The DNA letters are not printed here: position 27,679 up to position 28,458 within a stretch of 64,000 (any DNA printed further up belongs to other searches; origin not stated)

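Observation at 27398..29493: Translationally coupled trHb(III) - membrane protein - RIC - hemerythrin cassette (putative NO/oxidative-stress module)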

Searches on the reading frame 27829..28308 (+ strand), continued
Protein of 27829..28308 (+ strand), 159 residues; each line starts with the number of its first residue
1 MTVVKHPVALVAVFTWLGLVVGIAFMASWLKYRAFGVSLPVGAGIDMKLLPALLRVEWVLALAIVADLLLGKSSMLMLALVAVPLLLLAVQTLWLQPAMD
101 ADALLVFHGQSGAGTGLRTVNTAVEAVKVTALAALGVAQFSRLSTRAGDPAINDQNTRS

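Call 33: search_protein_families(library=pfam, alignment_id=A4, max_evalue=0.001)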
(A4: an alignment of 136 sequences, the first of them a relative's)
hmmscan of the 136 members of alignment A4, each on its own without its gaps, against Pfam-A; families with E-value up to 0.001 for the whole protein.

A. member 1, L011:1650-2792:+ (381 aa): 2 families
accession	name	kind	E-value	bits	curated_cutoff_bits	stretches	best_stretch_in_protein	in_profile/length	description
PF02518.31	HATPase_c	-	9.9e-29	100.5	26.4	1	275-380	2-109/111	Histidine kinase-, DNA gyrase B-, and HSP90-like ATPase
PF00512.31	HisKA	-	1.3e-12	48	26.9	1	168-227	2-61/66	His Kinase A (phospho-acceptor) domain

B. families by the number of members that match (of 136 scanned): 128 families (the first 25 are shown)
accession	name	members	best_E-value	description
PF03301.18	Trp_dioxygenase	21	3.8e-27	Tryptophan 2,3-dioxygenase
PF07883.17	Cupin_2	13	1.1e-17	Cupin domain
PF08241.18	Methyltransf_11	8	1.4e-12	Methyltransferase domain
PF13649.12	Methyltransf_25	8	9.3e-12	Methyltransferase domain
PF13847.12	Methyltransf_31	8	1.3e-10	Methyltransferase domain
PF02311.25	AraC_binding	7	1.7e-07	AraC-like ligand binding domain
PF13489.12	Methyltransf_23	5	7.7e-12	Methyltransferase domain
PF00190.28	Cupin_1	5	2.1e-08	Cupin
PF00111.32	Fer2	5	5.7e-07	2Fe-2S iron-sulfur cluster binding domain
PF00398.26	RrnaAD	5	6.6e-06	Ribosomal RNA adenine dimethylase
PF16867.11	DMSP_lyase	5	6.8e-06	Dimethlysulfonioproprionate lyase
PF00115.25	COX1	4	1.1e-82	Cytochrome C and Quinol oxidase polypeptide I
PF04343.18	DUF488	4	1.9e-36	Domain of unknown function DUF488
PF04263.21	TPK_catalytic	4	1.3e-28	Thiamin pyrophosphokinase, catalytic domain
PF22751.1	DUF488-N3a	4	1.8e-28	Active DUF488-N3 subclade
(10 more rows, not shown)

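Call 53: predict_structure(alignment_id=A2)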
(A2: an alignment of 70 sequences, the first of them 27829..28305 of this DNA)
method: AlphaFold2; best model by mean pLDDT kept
length: 159 residues; sequences in the alignment: 70
mean_pLDDT: 91.0   pTM: 0.83
mean pLDDT of the five models: 91.0, 90.2, 88.8, 88.3, 88.0
residues with pLDDT >= 90: 123; 70-90: 19; 50-70: 17; < 50: 0
segments of 3 or more residues with pLDDT < 50: none
pLDDT, mean of each block of 10 residues (from residue 1): 89 98 92 91 93 98 98 96 98 96 92 82 97 96 73 65
secondary structure, 60 per line:
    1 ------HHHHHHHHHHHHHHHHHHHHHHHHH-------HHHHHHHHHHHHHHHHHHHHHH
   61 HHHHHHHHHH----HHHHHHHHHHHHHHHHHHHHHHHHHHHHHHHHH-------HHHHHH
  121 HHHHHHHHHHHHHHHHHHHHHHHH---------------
elements in order: H7-31 H39-70 H75-107 H115-144

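Call 57: fold_search(model_id=the predicted structure, library=pdb)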
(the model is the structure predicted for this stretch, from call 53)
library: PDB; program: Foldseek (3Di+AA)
matches with E <= 10: 104; with E <= 0.001: 0
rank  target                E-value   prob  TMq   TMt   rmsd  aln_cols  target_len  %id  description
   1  4k0d_B                6.8e-01  0.98  0.58  0.63   3.9       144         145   14  Periplasmic sensor domain of sensor histidine kinase, Adeh_2942 (released 2013-06-12)
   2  3o42_A                6.8e-01  0.82  0.51  0.43  12.4       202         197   11  Complex of an alpha/beta-peptide based on the gp41 CHR domain bound to gp41-5 (released 2011-08-24)
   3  3ir5_C                1.2e+00  0.30  0.36  0.29  13.1       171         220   17  Crystal structure of NarGHI mutant NarG-H49C (released 2010-01-05)
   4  4k0d_A                1.4e+00  0.25  0.33  0.36  11.3       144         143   16  Periplasmic sensor domain of sensor histidine kinase, Adeh_2942 (released 2013-06-12)
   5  9n0i_E                1.5e+00  0.63  0.43  0.49   5.6       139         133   17  Crystal structure of KABLE double mutant (Lys14Pro, Leu20Trp) (released 2025-08-20)
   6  8tn1_A                2.1e+00  0.82  0.61  0.65   3.9       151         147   10  De novo designed protein binds poly ADP ribose polymerase inhibitors (PARPi) - apo (released 2024-04-24)
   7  9z6v_E                2.2e+00  0.60  0.50  0.57   5.6       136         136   18  The structure of TMD with 3 TARPs and 1 CNIH from all native AMPA receptor subtypes (released 2026-02-04)
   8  9n0k_A                2.5e+00  0.75  0.54  0.65   4.5       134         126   18  Crystal structure of KABLE triple mutant (Ile12Phe, Lys14Pro, Leu20Trp) (released 2025-08-20)
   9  7xgg_A                2.5e+00  0.14  0.31  0.30  10.0       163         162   12  Crystal structure of BCL-xL in complex with computationally designed inhibitor protein (released 2022-07-20)
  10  4z9h_B                2.6e+00  0.16  0.31  0.32   8.4       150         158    9  Asp-Tar from E. coli (released 2016-07-20)
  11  6r1j_J                2.6e+00  0.09  0.24  0.16  36.6       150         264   15  Structure of the soluble AhlC triple head mutant of the tripartite alpha-pore forming toxin, AHL, from Aeromonas hydro (released 2019-07-10)
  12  1ya9                  2.8e+00  0.33  0.43  0.41   6.6       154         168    8  Crystal Structure of the 22kDa N-Terminal Fragment of Mouse Apolipoprotein E (released 2005-06-07)
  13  3ma9_A                2.8e+00  0.33  0.48  0.41  12.3       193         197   11  Crystal structure of gp41 derived protein complexed with fab 8066 (released 2010-12-01)
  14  7xge_C                3.1e+00  0.15  0.32  0.32   7.7       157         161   11  Crystal structure of MCL-1 in complex with computationally designed inhibitor protein (released 2022-07-20)
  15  9z6u_E                3.3e+00  0.38  0.48  0.53   5.8       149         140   18  The structure of TMD with 2 TARPs and 2 CNIHs from all native AMPA receptor subtypes (released 2026-02-04)
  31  1k40                  4.2e+00  0.11  0.26  0.31   8.1       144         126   12  crystal structure of the FAT domain of focal adhesion kinase (released 2002-02-06)
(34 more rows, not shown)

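Call 59: find_homologous_proteins(query=A2, max_evalue=0.00001)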
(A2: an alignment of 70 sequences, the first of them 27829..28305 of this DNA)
Query A2 (70 sequences) (159 aa, profile of the alignment): 2512 proteins with E <= 0.00001 among 8000 candidates; the best 120 are listed.
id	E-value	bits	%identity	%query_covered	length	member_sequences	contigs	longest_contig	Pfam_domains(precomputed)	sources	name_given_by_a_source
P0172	1.0e-53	199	42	89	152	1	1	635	-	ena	-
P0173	2.7e-53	198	44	87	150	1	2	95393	-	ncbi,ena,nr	ncbi:MAG TPA: hypothetical protein PKC69_03340 [Chitinophagaceae bacterium]|nr:hypothetical protein 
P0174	4.0e-53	197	42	89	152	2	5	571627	-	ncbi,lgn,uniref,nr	ncbi:hypothetical protein [Roseivirga sp.]|uniref:hypothetical protein n=1 Tax=Roseivirga sp. TaxID=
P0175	5.3e-53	197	40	88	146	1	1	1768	-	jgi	-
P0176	6.7e-53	197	39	87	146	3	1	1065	-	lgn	-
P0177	7.5e-53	196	41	89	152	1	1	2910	-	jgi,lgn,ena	-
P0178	1.4e-52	196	48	92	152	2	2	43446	-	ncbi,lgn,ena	-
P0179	1.6e-52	195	41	89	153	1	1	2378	-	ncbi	-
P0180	1.8e-52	195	43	92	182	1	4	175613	-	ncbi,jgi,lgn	-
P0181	2.0e-52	195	43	87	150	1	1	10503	-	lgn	-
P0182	2.1e-52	195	45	89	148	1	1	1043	-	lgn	-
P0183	3.0e-52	194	43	86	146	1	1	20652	-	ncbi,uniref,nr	ncbi:hypothetical protein QSE00_24085 [Arenibacter sp. M-2]|uniref:hypothetical protein n=1 Tax=Aren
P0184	3.0e-52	194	38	89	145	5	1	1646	-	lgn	-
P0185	3.5e-52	194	41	91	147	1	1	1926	-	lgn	-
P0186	3.6e-52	194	42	87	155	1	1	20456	-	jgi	-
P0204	2.0e-51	192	41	89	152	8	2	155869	-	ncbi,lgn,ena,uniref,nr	ncbi:hypothetical protein OB69_14095 [Roseivirga seohaensis subsp. aquiponti]|uniref:DUF4149 domain-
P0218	3.2e-51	191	39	89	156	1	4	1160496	-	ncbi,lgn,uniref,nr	ncbi:hypothetical protein [Pedobacter flavus]|uniref:DUF4149 domain-containing protein n=1 Tax=Pedob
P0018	4.7e-51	191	47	89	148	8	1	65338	-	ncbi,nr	ncbi:MAG: hypothetical protein IPL27_17560 [Lewinellaceae bacterium]|nr:hypothetical protein [Lewine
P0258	2.7e-50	188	42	85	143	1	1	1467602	-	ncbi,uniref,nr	ncbi:hypothetical protein FA048_01930 [Pedobacter polaris]|uniref:DUF4149 domain-containing protein 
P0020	1.4e-49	186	37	87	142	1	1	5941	-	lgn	-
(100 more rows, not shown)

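Call 63: search_protein_families(library=ncbifam, proteins=[L016:5492-5923:+, L052:5123-5554:+, L074:5062-5493:+, L001:5125-5559:+, L013:6430-7329:+, L012:1352-1753:+, L014:5256-5579:+, L089:5503-5943:+], max_evalue=0.001)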
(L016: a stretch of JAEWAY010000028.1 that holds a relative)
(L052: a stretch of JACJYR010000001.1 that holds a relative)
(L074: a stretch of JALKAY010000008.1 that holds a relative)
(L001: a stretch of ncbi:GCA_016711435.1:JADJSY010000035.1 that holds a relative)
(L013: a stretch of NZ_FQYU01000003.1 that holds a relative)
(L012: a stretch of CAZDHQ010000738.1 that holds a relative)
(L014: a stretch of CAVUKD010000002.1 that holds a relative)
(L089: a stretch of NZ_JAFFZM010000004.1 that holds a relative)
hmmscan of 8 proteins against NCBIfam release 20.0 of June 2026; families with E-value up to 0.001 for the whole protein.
L016:5492-5923:+ (144 aa): 7 families
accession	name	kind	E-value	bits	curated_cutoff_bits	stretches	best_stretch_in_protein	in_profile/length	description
TIGR00738.1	rrf2_super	superfamily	1.3e-21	76.8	73.3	1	1-132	2-131/132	Rrf2 family transcriptional regulator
TIGR02010.1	IscR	equivalog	5.2e-14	52.2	207.55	1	7-131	8-129/135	Fe-S cluster assembly transcriptional regulator IscR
TIGR02944.1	suf_reg_Xantho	equivalog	7.2e-11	42.6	110.65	1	24-131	24-130/130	SUF system Fe-S cluster assembly regulator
NF047409.1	Cys_reg_CymR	equivalog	1e-08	35.4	195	1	4-133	5-125/139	cysteine metabolism transcriptional regulator CymR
NF008110.0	PRK10857.1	equivalog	2.6e-06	27.3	275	1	7-129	8-127/164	Fe-S cluster assembly transcriptional regulator IscR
NF008886.0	PRK11920.1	equivalog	4.3e-05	23.2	193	1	4-94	5-92/153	iron-responsive transcriptional regulator RirA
NF008240.0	PRK11014.1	equivalog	4.4e-05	23.5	182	1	7-95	8-93/141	nitric oxide-sensing transcriptional repressor NsrR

L052:5123-5554:+ (144 aa): 7 families
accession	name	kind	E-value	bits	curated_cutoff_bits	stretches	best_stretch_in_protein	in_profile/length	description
TIGR00738.1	rrf2_super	superfamily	6.1e-21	74.7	73.3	1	1-132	2-131/132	Rrf2 family transcriptional regulator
TIGR02010.1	IscR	equivalog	2.3e-13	50.1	207.55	1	7-133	8-131/135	Fe-S cluster assembly transcriptional regulator IscR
TIGR02944.1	suf_reg_Xantho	equivalog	1.6e-10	41.5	110.65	1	3-130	5-129/130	SUF system Fe-S cluster assembly regulator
NF008110.0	PRK10857.1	equivalog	6.2e-09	35.8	275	1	6-133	7-131/164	Fe-S cluster assembly transcriptional regulator IscR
NF008886.0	PRK11920.1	equivalog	4.9e-08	32.8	193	1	3-109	4-102/153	iron-responsive transcriptional regulator RirA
NF047409.1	Cys_reg_CymR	equivalog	2.3e-07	31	195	1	5-136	6-128/139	cysteine metabolism transcriptional regulator CymR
NF008240.0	PRK11014.1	equivalog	6.3e-05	23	182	1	7-133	8-129/141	nitric oxide-sensing transcriptional repressor NsrR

L074:5062-5493:+ (144 aa): 7 families
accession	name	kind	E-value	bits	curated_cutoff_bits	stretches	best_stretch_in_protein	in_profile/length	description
TIGR00738.1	rrf2_super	superfamily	3.5e-24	85.2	73.3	1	1-132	2-131/132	Rrf2 family transcriptional regulator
TIGR02010.1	IscR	equivalog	8.9e-16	58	207.55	1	7-131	8-129/135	Fe-S cluster assembly transcriptional regulator IscR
TIGR02944.1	suf_reg_Xantho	equivalog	3.9e-14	53.2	110.65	1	3-130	5-129/130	SUF system Fe-S cluster assembly regulator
NF008110.0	PRK10857.1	equivalog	5.8e-11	42.4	275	1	6-132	7-130/164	Fe-S cluster assembly transcriptional regulator IscR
NF047409.1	Cys_reg_CymR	equivalog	1.4e-08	35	195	1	5-133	6-125/139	cysteine metabolism transcriptional regulator CymR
NF008886.0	PRK11920.1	equivalog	6.1e-08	32.5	193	1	3-93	4-91/153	iron-responsive transcriptional regulator RirA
NF008240.0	PRK11014.1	equivalog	2.1e-05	24.6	182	1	6-122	7-118/141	nitric oxide-sensing transcriptional repressor NsrR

L001:5125-5559:+ (144 aa): 8 families
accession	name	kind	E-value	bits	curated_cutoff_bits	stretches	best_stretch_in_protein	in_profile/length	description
TIGR00738.1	rrf2_super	superfamily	2.8e-22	79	73.3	1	1-132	2-131/132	Rrf2 family transcriptional regulator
TIGR02944.1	suf_reg_Xantho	equivalog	7.2e-15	55.5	110.65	1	3-131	5-130/130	SUF system Fe-S cluster assembly regulator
TIGR02010.1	IscR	equivalog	2.1e-12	47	207.55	1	6-131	7-129/135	Fe-S cluster assembly transcriptional regulator IscR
NF008886.0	PRK11920.1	equivalog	2e-09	37.3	193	1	3-115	4-114/153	iron-responsive transcriptional regulator RirA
NF008240.0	PRK11014.1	equivalog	3e-07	30.6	182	1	6-132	7-128/141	nitric oxide-sensing transcriptional repressor NsrR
NF008110.0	PRK10857.1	equivalog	1.2e-06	28.3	275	1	6-131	7-129/164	Fe-S cluster assembly transcriptional regulator IscR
NF047409.1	Cys_reg_CymR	equivalog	2.4e-06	27.7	195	1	18-132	18-124/139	cysteine metabolism transcriptional regulator CymR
NF041852.1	trans_reg_HypR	equivalog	0.00018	21.5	180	1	14-92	11-93/139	redox-sensitive transcriptional regulator HypR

L013:6430-7329:+ (300 aa): 1 family
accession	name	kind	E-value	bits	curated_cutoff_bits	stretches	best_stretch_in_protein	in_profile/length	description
TIGR03036.1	trp_2_3_diox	equivalog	4.9e-29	101.5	390.7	1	31-290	5-259/264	tryptophan 2,3-dioxygenase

L012:1352-1753:+ (134 aa): 0 families

L014:5256-5579:+ (108 aa): 0 families

L089:5503-5943:+ (147 aa): 7 families
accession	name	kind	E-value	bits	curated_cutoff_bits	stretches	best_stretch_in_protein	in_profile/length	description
NF008240.0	PRK11014.1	equivalog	1.2e-24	86.9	182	1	1-132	1-130/141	nitric oxide-sensing transcriptional repressor NsrR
TIGR00738.1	rrf2_super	superfamily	2.5e-24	85.7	73.3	1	1-130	1-131/132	Rrf2 family transcriptional regulator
NF008886.0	PRK11920.1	equivalog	2.4e-19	69.5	193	1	1-131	1-132/153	iron-responsive transcriptional regulator RirA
TIGR02010.1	IscR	equivalog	7.4e-10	38.8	207.55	1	1-132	1-132/135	Fe-S cluster assembly transcriptional regulator IscR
TIGR02944.1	suf_reg_Xantho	equivalog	7e-07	29.7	110.65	1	1-129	2-130/130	SUF system Fe-S cluster assembly regulator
NF047409.1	Cys_reg_CymR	equivalog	8.1e-07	29.2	195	1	10-130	10-124/139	cysteine metabolism transcriptional regulator CymR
NF008110.0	PRK10857.1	equivalog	8.1e-07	29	275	1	1-131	1-131/164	Fe-S cluster assembly transcriptional regulator IscR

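Call 69: find_encoding_contigs(protein=P0003, flank=4000, max_places=1)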
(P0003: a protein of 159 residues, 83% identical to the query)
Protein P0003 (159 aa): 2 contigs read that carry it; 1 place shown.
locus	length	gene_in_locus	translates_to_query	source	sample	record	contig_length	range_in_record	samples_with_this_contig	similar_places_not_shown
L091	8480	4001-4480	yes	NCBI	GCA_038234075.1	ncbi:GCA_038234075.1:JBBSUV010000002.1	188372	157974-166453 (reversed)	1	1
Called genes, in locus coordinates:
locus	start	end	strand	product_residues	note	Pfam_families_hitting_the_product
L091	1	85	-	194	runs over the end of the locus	-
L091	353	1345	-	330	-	PF04055:Radical_SAM, PF13353:Fer4_12 (weak), PF06463:Mob_synth_C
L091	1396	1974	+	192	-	PF08212:Lipocalin_2, PF00061:Lipocalin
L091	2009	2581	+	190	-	PF03352:Adenine_glyco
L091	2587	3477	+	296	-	PF02634:FdhD-NarQ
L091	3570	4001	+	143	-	PF01152:Bac_globin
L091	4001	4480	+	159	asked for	-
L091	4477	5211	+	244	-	PF04405:ScdA_N, PF01814:Hemerythrin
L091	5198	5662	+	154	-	PF01814:Hemerythrin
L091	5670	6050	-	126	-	-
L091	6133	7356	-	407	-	PF03706:LPG_synthase_TM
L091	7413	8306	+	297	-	PF00892:EamA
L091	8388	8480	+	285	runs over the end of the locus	PF03755:YicC-like_N, PF08340:YicC-like_C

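Call 70: find_encoding_contigs(protein=P0013, flank=4000, max_places=1)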
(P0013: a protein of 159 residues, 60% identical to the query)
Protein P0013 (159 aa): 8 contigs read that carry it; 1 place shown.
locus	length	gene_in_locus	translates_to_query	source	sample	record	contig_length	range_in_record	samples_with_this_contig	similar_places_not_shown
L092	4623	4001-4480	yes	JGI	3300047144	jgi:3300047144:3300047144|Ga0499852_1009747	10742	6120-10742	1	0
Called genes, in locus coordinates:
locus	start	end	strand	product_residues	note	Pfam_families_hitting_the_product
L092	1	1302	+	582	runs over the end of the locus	PF17164:DUF5122 (weak)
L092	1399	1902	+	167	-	PF00583:Acetyltransf_1, PF13673:Acetyltransf_10 (weak), PF13508:Acetyltransf_7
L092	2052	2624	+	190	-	PF03352:Adenine_glyco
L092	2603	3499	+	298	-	PF02634:FdhD-NarQ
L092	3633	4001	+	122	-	PF01152:Bac_globin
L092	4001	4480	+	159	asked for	-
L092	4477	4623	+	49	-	?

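Call 71: find_encoding_contigs(protein=P0007, flank=4000, max_places=1)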
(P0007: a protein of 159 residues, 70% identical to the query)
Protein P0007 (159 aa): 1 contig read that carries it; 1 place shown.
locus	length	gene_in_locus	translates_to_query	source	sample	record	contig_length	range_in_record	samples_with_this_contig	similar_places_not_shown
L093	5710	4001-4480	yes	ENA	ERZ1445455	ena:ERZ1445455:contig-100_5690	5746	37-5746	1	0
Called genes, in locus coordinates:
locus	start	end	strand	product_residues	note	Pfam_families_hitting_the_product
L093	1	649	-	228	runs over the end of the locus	?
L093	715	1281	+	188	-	PF08212:Lipocalin_2, PF00061:Lipocalin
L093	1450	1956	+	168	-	PF00583:Acetyltransf_1, PF13673:Acetyltransf_10 (weak), PF13508:Acetyltransf_7, PF14542:Acetyltransf_CG (weak)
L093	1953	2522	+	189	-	PF03352:Adenine_glyco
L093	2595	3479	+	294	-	PF02634:FdhD-NarQ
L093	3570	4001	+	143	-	PF01152:Bac_globin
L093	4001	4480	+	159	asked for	-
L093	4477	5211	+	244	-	PF04405:ScdA_N, PF01814:Hemerythrin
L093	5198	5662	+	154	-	PF01814:Hemerythrin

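Call 80: search_protein_families(library=pfam, proteins=[P0204, P0218, P0258, P0018, P0023, P0021, P0036, P0041], max_evalue=0.1)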
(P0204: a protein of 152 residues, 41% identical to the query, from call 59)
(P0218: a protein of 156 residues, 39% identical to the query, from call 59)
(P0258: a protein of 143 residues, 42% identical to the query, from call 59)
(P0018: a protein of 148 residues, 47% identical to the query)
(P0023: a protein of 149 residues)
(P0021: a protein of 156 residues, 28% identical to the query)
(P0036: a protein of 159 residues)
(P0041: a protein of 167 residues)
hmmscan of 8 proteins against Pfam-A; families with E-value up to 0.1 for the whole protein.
P0204 (152 aa): 0 families

P0218 (156 aa): 0 families

P0258 (143 aa): 0 families

P0018 (148 aa): 0 families

P0023 (149 aa): 2 families
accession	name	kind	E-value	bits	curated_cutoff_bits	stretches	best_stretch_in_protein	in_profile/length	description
PF20226.3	DUF6585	-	0.0074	16.1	27.7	1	57-117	32-91/249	Family of unknown function (DUF6585)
PF20337.3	DUF6632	-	0.02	15.3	27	1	45-123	9-86/137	Family of unknown function (DUF6632)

P0021 (156 aa): 0 families

P0036 (159 aa): 1 family
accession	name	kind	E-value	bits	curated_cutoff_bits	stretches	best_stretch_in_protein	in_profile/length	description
PF13664.11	DUF4149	-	8.6e-07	29.6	24.6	1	19-105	2-93/102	Domain of unknown function (DUF4149)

P0041 (167 aa): 0 families
